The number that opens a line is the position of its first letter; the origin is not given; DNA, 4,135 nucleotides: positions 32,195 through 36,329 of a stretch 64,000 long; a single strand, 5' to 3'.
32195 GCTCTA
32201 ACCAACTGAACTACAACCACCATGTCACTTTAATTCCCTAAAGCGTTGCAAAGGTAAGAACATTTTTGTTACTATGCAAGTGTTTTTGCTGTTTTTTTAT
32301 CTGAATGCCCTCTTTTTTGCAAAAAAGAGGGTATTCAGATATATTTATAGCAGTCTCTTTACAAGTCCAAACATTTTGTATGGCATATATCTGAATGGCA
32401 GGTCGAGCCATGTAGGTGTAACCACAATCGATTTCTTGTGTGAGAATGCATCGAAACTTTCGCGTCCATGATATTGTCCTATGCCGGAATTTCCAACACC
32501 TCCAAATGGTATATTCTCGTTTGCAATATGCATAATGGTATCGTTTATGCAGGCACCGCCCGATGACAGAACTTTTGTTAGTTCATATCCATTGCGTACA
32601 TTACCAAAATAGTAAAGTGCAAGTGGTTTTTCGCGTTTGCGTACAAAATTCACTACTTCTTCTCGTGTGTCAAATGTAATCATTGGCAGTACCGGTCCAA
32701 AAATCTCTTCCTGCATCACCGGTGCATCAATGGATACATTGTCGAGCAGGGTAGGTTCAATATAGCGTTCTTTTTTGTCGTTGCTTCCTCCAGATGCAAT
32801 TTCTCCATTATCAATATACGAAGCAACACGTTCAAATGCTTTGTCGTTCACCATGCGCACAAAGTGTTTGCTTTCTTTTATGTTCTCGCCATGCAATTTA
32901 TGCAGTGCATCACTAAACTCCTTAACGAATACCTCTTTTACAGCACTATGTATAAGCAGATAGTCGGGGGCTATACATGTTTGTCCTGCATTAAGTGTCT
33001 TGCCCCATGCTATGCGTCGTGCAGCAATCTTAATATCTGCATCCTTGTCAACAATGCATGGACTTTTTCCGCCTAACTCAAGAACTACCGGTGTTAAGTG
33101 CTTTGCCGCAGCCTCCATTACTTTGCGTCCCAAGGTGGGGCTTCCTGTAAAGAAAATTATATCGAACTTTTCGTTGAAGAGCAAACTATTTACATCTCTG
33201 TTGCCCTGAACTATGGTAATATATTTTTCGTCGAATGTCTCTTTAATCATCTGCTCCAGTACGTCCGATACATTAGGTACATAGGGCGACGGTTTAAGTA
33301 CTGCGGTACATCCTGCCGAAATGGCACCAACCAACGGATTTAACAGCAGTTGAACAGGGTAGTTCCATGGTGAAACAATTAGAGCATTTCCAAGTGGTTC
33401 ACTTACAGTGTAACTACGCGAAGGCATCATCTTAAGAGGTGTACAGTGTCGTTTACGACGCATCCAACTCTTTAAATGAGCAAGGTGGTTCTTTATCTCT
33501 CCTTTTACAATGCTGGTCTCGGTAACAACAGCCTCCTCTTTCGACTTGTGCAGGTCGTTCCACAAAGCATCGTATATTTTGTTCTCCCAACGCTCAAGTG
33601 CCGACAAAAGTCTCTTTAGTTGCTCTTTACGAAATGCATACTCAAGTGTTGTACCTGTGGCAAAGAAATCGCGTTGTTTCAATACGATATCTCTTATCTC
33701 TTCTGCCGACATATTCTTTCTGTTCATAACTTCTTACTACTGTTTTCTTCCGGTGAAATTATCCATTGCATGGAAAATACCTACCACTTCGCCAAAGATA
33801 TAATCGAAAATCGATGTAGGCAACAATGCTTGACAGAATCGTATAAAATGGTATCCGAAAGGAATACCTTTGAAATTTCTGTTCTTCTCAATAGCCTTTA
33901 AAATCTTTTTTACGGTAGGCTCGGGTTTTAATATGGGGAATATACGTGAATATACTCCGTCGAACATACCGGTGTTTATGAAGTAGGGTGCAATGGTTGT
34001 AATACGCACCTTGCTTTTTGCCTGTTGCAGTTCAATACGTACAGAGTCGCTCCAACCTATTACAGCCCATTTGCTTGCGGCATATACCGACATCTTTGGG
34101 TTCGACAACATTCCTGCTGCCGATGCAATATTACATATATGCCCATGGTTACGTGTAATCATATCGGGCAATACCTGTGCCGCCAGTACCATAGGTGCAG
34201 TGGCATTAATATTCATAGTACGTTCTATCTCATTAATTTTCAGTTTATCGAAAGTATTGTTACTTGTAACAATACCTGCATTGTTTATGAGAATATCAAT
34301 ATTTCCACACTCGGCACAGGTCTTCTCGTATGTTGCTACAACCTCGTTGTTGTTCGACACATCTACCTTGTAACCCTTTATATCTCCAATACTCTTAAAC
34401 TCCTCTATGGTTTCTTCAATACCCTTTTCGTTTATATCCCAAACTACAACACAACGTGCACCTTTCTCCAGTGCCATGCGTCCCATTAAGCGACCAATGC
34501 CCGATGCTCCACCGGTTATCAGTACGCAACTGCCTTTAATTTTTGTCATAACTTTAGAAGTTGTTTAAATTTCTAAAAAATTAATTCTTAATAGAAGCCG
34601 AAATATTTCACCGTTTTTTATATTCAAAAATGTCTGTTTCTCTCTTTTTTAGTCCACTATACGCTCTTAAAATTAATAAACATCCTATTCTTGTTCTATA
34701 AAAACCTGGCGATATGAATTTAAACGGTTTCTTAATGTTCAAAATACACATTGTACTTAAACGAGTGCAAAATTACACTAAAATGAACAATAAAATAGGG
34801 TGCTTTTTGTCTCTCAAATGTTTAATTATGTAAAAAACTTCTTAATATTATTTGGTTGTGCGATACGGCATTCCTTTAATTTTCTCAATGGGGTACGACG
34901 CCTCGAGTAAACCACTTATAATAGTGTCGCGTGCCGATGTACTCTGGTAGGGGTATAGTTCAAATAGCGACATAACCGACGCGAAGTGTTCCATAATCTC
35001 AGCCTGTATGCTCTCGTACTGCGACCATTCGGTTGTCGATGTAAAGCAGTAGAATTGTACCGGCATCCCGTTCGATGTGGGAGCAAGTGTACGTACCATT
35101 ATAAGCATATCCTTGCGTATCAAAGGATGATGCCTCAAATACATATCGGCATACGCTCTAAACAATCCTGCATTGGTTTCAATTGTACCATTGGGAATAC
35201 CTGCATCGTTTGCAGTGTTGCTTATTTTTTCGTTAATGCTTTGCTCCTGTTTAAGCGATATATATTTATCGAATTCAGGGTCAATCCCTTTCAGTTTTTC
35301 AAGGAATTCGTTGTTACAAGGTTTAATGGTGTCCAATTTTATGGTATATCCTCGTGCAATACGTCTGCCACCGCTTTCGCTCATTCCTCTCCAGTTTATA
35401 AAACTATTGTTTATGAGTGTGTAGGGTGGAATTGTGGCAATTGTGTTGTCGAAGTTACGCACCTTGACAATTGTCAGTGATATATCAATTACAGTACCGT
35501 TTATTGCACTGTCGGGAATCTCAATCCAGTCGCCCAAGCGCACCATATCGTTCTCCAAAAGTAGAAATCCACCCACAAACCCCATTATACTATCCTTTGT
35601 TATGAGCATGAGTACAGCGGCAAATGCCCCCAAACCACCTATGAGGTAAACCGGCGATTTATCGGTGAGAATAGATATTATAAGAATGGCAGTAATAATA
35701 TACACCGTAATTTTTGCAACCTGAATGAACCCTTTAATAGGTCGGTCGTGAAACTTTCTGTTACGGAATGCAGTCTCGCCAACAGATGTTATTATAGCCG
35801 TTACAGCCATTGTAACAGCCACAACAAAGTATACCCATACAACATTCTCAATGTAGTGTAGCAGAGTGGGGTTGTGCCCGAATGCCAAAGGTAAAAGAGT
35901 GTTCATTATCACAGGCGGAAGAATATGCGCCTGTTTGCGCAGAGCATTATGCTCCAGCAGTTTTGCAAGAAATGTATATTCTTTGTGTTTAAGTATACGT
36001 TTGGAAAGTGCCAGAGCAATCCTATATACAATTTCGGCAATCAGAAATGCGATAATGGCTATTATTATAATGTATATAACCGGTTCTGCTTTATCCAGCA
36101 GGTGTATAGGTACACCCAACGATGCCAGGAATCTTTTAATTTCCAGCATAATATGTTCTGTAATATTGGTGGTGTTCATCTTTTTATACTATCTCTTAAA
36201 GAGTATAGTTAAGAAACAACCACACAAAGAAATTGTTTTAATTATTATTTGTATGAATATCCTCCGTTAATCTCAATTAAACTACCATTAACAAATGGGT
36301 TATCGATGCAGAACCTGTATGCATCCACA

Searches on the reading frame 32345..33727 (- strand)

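Call 40: search_protein_families(library=pfam, proteins=[window:32345-33727:-], max_evalue=0.001)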
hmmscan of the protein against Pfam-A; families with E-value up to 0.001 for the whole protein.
window:32345-33727:- (460 aa): 1 family
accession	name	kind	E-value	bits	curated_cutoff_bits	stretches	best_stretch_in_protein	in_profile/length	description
PF00171.27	Aldedh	-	1.2e-83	281.6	23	1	5-434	25-461/461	Aldehyde dehydrogenase family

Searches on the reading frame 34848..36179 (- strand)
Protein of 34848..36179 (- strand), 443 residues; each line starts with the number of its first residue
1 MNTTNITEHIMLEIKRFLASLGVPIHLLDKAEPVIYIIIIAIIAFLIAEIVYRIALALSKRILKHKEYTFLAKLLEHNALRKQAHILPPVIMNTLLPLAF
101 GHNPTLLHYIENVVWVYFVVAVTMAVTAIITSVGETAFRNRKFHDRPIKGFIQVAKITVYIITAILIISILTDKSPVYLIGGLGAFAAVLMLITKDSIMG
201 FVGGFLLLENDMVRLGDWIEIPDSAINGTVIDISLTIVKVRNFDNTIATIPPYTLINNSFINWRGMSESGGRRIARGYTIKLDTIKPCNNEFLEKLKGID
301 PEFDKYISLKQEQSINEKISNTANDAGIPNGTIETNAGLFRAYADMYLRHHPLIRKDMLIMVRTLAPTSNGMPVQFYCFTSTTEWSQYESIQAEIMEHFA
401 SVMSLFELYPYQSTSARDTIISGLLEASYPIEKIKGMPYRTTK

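Call 40: search_protein_families(library=pfam, proteins=[window:34848-36179:-], max_evalue=0.001)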
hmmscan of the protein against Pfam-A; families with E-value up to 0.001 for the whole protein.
window:34848-36179:- (443 aa): 2 families
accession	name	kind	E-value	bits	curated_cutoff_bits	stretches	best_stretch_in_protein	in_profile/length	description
PF00924.24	MS_channel_2nd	-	3.6e-17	62.7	20.2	1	196-264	1-67/68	Mechanosensitive ion channel, beta-domain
PF21082.3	MS_channel_3rd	-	0.00095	20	21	0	348-398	27-76/88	Mechanosensitive ion channel MscS, C-terminal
